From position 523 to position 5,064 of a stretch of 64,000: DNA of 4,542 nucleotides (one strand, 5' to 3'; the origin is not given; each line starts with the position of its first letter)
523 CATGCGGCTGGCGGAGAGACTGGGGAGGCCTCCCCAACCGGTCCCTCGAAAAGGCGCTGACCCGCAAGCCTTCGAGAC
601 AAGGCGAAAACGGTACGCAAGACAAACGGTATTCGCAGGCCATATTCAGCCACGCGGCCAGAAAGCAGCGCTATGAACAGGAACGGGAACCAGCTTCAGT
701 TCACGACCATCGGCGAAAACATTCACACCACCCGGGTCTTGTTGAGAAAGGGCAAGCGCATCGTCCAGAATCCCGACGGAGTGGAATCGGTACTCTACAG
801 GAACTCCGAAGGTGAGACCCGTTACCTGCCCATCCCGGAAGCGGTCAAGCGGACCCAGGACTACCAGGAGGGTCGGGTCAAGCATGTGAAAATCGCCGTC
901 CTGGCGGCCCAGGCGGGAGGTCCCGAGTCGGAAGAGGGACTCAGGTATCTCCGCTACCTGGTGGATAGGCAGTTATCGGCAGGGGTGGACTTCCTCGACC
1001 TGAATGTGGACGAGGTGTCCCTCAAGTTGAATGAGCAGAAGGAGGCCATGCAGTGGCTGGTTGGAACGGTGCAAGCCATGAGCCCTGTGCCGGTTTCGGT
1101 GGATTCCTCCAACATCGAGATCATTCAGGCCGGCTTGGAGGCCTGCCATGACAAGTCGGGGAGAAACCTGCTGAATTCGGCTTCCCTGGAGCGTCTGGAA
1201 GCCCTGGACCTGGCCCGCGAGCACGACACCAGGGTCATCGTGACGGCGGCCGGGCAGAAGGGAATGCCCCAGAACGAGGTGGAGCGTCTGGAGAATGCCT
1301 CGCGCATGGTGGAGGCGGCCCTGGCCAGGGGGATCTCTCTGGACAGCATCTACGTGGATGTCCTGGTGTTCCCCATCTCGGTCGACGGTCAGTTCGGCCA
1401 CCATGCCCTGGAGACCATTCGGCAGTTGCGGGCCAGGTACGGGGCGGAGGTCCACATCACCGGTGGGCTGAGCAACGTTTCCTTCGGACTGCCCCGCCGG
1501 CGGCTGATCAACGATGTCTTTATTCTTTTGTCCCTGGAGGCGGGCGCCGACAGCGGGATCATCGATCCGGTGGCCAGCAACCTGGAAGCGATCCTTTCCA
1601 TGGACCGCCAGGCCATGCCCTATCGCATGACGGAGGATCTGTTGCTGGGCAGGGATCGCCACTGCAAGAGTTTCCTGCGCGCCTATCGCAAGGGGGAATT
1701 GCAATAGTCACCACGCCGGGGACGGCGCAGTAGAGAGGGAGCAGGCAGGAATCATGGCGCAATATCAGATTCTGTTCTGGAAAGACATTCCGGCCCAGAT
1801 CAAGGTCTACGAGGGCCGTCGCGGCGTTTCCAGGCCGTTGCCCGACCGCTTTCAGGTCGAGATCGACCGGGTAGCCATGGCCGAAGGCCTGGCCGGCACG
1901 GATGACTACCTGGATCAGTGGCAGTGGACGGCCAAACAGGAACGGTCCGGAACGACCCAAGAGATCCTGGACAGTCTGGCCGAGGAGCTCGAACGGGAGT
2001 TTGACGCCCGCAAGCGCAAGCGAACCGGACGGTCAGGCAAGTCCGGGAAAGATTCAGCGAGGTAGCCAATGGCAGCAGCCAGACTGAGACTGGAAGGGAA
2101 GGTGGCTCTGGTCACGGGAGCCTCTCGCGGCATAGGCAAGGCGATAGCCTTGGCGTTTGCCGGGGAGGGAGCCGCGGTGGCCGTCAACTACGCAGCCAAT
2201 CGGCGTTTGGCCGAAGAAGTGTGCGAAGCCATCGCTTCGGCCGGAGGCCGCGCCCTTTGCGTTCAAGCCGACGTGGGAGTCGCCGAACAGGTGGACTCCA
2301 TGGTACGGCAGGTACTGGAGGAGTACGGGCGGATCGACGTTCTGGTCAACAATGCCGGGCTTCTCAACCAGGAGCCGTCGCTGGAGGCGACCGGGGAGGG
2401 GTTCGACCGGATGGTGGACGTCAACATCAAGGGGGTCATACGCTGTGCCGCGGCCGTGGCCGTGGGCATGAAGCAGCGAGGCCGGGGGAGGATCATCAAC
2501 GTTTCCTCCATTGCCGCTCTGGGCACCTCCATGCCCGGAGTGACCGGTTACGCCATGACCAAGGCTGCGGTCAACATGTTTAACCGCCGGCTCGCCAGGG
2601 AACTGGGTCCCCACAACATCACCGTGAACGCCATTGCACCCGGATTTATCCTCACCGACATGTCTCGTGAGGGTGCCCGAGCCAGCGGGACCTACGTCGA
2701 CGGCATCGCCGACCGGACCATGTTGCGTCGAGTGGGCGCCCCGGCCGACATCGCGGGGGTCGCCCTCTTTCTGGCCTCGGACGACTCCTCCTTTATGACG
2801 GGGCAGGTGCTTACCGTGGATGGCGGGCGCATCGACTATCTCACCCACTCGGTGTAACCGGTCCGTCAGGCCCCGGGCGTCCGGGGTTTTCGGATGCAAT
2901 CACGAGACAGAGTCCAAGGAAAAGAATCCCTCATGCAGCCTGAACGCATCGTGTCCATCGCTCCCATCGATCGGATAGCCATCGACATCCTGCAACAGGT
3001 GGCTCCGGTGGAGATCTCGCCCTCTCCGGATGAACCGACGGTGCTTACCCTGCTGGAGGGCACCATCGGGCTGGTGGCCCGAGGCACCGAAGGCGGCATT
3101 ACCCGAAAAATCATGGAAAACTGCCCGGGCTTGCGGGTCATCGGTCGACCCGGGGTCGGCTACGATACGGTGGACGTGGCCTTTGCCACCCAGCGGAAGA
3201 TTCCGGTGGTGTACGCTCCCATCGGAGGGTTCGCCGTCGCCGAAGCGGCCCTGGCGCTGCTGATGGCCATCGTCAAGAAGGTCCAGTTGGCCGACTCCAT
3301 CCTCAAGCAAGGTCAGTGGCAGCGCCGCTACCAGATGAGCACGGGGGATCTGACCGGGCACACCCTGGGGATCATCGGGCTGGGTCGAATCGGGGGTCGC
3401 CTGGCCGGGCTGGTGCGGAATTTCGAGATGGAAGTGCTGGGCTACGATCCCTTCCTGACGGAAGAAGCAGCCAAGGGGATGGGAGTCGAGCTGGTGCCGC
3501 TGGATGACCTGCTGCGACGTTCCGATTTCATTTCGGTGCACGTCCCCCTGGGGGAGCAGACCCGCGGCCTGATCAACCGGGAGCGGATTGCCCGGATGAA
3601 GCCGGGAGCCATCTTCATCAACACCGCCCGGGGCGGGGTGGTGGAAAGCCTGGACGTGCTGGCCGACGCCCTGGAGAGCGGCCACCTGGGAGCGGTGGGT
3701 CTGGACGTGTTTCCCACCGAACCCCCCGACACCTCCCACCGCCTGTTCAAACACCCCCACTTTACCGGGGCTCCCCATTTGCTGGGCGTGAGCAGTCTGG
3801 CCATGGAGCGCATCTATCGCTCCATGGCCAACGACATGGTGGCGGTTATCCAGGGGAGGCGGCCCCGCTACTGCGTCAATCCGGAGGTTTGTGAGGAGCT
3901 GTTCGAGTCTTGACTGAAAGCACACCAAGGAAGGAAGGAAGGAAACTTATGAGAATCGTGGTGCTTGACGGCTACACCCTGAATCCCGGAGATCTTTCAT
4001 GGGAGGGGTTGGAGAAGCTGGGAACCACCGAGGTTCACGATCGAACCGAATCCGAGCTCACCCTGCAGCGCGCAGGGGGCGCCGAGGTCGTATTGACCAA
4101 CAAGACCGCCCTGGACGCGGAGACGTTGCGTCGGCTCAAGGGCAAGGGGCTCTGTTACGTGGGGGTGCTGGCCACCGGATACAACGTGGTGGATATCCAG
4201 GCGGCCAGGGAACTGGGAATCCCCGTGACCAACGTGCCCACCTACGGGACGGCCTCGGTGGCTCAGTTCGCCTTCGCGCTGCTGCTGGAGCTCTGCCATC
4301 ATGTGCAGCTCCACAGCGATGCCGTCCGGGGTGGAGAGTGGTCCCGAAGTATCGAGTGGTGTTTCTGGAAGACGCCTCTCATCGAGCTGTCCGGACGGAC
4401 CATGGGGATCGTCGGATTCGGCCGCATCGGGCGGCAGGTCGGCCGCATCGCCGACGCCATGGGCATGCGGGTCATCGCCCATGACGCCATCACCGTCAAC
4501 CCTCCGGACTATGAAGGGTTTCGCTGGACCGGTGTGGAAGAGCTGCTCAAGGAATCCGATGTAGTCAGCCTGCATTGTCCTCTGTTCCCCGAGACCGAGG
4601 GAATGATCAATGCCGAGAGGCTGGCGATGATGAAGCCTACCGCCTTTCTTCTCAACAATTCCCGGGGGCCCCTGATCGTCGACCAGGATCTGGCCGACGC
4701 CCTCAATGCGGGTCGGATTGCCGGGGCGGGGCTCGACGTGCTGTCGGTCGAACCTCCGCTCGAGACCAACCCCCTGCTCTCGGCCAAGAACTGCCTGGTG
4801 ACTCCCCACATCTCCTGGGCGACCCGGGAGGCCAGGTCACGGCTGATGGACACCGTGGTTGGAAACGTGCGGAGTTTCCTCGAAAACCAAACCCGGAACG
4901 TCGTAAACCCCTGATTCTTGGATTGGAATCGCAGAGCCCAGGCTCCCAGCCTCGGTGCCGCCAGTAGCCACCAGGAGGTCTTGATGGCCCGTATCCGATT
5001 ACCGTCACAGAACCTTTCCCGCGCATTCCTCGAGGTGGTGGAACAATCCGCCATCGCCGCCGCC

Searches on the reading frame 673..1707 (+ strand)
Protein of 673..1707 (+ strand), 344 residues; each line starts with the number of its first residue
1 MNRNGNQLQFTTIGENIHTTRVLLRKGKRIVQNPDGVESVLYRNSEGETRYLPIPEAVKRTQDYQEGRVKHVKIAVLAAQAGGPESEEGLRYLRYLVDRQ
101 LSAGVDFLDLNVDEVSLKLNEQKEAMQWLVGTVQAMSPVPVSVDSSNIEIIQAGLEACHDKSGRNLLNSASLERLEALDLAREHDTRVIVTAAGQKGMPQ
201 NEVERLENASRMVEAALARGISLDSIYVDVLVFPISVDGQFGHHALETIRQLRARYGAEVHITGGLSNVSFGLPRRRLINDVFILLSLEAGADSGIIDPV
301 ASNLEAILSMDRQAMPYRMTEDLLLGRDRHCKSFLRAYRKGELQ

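Call 87: search_protein_families(library=pfam, proteins=[window:673-1707:+], max_evalue=0.00001)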
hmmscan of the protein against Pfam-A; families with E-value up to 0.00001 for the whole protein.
window:673-1707:+ (344 aa): 1 family
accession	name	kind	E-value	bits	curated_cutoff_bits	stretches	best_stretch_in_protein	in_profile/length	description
PF00809.28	Pterin_bind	-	3.4e-23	83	25.5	1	97-297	27-243/244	Pterin binding enzyme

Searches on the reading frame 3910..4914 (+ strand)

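Call 87: search_protein_families(library=pfam, proteins=[window:3910-4914:+], max_evalue=0.00001)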
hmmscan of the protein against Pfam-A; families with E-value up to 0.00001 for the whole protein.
window:3910-4914:+ (334 aa): 2 families
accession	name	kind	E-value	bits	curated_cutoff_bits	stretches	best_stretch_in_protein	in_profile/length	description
PF02826.25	2-Hacid_dh_C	-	4.3e-57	192.8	25.1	1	122-302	1-178/178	D-isomer specific 2-hydroxyacid dehydrogenase, NAD binding domain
PF00389.36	2-Hacid_dh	-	7.7e-26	90.8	24.6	1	33-333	14-134/134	D-isomer specific 2-hydroxyacid dehydrogenase, catalytic domain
